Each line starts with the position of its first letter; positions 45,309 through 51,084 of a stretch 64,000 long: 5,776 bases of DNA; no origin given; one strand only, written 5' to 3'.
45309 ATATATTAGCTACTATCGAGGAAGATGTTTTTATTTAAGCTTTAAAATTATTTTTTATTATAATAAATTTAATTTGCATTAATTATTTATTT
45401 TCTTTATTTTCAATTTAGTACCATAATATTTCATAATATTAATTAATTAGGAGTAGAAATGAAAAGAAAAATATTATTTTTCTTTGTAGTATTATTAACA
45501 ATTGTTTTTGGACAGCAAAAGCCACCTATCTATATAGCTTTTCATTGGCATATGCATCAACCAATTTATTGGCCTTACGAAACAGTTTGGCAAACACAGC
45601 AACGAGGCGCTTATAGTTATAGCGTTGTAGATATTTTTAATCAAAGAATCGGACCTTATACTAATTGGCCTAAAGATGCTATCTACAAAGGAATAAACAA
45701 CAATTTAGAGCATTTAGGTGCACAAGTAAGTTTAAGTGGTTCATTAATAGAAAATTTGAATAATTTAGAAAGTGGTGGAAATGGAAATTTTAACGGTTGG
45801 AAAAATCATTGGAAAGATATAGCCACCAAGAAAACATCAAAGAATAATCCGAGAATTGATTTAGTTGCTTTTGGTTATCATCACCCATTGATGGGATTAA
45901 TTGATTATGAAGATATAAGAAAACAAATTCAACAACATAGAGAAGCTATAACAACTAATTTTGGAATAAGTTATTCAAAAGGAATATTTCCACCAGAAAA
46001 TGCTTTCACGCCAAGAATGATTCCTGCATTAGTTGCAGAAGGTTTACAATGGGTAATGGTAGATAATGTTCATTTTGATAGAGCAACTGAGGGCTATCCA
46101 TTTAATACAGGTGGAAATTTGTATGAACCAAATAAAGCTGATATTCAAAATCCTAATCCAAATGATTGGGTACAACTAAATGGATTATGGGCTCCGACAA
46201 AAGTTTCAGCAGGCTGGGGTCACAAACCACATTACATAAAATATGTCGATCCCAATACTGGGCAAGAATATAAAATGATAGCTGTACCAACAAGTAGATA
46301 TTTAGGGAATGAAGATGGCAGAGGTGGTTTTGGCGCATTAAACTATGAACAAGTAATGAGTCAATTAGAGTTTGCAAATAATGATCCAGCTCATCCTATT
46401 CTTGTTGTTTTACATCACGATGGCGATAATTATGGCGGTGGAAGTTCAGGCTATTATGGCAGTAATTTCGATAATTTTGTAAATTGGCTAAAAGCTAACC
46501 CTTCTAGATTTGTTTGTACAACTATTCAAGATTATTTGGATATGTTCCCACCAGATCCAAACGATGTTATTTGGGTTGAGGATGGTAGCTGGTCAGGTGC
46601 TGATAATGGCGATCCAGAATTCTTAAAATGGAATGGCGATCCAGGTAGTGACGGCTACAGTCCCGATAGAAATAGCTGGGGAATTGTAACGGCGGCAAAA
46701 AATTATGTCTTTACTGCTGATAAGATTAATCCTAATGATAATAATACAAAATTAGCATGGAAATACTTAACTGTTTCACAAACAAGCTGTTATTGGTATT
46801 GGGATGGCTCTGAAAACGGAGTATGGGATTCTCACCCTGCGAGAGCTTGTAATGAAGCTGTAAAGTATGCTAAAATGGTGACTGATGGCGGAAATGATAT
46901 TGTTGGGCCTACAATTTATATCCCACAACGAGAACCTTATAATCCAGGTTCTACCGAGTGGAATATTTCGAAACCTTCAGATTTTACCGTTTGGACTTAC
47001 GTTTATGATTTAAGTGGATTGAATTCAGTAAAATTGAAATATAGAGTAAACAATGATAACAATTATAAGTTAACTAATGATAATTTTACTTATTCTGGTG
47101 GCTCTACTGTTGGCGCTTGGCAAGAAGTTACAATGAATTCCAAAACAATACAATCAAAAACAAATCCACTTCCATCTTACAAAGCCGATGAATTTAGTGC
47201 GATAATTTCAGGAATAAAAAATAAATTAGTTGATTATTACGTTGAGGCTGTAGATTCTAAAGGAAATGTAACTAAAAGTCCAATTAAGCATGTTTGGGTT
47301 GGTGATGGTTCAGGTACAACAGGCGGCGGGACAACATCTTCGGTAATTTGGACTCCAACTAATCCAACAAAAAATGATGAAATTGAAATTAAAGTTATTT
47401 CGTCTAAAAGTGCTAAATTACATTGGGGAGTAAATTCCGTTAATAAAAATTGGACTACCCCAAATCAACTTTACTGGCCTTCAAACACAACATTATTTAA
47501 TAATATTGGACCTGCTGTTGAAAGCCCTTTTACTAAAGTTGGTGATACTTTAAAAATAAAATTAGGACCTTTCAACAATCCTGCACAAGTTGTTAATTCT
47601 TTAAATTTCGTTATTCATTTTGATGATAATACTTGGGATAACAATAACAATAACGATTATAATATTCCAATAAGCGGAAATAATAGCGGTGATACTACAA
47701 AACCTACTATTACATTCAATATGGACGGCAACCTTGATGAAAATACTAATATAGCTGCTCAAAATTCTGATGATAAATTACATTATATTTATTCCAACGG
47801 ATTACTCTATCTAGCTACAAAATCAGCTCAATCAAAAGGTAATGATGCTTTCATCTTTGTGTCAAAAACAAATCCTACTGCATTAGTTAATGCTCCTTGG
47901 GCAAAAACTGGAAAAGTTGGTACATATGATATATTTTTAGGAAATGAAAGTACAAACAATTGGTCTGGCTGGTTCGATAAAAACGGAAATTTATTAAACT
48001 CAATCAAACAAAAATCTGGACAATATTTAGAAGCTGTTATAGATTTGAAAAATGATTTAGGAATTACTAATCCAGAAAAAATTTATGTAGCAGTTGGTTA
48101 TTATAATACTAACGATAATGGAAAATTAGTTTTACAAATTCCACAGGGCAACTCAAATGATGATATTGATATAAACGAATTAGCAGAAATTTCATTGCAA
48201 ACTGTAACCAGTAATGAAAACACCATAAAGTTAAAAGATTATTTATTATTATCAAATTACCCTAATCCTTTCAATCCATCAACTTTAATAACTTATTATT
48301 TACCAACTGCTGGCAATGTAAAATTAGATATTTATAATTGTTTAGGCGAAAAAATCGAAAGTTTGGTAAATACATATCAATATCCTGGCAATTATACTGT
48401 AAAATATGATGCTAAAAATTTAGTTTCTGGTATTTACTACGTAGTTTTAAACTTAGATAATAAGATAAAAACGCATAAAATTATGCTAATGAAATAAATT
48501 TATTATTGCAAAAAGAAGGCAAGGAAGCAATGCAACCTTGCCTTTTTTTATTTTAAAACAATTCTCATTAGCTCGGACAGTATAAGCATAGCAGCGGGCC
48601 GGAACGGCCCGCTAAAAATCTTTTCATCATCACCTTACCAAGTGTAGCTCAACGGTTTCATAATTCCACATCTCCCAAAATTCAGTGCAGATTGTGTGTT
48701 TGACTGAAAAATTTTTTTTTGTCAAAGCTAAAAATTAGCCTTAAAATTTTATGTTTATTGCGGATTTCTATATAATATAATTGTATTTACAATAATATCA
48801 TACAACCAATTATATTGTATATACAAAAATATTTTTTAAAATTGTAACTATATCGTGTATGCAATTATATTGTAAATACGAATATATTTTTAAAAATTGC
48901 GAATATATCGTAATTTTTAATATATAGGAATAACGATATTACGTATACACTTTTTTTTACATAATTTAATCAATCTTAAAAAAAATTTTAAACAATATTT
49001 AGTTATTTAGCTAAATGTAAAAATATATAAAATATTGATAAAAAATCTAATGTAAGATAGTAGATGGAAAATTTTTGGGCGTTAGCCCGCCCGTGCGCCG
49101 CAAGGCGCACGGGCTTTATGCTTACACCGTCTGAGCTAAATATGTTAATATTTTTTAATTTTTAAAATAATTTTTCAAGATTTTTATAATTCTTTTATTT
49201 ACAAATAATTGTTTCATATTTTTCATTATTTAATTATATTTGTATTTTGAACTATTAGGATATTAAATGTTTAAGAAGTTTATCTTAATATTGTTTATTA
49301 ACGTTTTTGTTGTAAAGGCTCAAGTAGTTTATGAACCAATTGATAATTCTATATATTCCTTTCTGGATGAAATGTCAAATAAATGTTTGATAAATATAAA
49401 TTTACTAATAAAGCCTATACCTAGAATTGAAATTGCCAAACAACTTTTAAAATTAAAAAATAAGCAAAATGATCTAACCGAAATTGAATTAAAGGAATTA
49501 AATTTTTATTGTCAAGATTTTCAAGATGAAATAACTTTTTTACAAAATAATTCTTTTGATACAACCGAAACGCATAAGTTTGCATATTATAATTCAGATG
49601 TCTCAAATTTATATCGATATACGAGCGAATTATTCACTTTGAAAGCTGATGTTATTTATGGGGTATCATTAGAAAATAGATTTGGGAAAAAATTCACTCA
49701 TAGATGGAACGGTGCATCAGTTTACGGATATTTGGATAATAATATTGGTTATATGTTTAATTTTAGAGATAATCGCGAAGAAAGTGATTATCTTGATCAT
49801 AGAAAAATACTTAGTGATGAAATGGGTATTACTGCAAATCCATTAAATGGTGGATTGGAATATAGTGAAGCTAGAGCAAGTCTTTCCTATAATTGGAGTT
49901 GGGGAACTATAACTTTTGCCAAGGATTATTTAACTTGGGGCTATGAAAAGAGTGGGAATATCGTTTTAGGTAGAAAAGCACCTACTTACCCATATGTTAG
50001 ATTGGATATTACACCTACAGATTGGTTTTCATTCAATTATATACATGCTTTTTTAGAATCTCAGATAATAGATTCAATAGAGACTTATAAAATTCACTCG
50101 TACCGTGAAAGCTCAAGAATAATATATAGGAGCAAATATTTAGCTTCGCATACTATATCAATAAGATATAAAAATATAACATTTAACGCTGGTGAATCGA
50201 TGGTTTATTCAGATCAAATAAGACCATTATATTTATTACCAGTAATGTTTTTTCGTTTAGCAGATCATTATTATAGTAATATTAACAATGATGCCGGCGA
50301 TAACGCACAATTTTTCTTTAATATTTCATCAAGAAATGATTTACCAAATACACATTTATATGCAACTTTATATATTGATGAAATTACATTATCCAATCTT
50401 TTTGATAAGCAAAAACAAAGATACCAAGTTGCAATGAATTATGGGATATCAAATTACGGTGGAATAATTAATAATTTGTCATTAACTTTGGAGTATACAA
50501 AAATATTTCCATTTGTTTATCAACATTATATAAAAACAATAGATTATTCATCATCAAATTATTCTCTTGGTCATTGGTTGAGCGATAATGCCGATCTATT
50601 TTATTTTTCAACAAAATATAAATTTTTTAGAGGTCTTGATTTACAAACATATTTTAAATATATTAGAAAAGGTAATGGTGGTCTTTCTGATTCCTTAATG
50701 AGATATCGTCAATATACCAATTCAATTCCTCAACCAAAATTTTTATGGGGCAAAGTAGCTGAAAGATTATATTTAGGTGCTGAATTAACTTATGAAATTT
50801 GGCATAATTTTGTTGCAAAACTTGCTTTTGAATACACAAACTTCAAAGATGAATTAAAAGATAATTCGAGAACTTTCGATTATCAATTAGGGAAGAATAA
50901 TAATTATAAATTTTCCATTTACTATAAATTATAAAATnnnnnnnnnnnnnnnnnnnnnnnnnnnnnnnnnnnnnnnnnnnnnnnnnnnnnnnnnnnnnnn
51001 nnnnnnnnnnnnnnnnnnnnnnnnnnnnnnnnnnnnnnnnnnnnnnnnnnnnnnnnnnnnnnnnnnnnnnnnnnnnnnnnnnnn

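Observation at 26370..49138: Unrecognised non-coding 550-600 bp repeat family: 19-bp terminal inverted repeats, GC-rich subterminal hairpins, conserved AT-rich core (3 full and 2 truncated copies in 64 kb)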

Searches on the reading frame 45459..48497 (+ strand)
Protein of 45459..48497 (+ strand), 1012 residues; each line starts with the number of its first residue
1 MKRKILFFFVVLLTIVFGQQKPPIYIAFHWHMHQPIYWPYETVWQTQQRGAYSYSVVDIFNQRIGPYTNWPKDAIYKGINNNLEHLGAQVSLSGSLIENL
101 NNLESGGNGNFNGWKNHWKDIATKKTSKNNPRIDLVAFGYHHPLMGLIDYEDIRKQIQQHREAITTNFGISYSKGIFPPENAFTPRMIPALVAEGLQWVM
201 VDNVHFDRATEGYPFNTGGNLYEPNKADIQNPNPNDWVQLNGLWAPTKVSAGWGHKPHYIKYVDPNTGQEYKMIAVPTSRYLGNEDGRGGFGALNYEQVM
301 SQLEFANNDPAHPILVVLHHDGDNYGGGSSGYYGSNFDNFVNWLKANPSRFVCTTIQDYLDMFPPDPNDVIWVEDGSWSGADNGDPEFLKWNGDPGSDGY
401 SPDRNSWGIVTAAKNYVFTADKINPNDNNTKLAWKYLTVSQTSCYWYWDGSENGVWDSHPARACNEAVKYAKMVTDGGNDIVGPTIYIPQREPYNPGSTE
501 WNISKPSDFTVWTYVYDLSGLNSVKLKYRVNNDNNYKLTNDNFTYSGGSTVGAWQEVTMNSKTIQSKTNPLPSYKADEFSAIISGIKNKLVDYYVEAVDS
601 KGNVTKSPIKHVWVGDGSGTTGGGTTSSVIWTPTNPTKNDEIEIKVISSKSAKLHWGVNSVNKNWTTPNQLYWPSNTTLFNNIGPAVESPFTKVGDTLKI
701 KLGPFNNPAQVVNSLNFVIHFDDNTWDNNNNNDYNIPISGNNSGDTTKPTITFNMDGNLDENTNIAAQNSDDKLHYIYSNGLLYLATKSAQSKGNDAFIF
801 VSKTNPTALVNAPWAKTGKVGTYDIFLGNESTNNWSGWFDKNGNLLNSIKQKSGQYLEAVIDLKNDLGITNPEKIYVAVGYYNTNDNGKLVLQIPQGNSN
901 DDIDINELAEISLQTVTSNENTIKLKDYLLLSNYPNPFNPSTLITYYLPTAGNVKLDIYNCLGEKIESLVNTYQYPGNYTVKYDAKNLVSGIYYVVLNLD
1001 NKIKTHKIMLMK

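Call 13: search_protein_families(library=pfam, proteins=[window:45459-48497:+])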
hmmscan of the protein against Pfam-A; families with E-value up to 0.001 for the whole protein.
window:45459-48497:+ (1012 aa): 3 families
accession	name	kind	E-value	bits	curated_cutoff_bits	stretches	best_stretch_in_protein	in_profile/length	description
PF03065.20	Glyco_hydro_57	-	5.7e-18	65.7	21.2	1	27-206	1-176/291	Glycosyl hydrolase family 57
PF23166.1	Ig_N_CWD1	-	3.9e-12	46.9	27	1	633-738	19-121/121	Alpha-glucan water dikinase 1 Ig-like N-terminal domain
PF18962.6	Por_Secre_tail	-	1.3e-06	29.1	27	1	934-1009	2-74/75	Secretion system C-terminal sorting domain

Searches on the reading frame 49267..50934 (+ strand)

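Call 13: search_protein_families(library=pfam, proteins=[window:49267-50934:+])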
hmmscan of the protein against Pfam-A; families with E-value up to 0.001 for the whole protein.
window:49267-50934:+ (555 aa): 1 family
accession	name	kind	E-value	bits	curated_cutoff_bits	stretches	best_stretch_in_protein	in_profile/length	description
PF14052.12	Caps_assemb_Wzi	-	0.00024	20.6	30.1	0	365-518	227-384/392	Capsule assembly protein Wzi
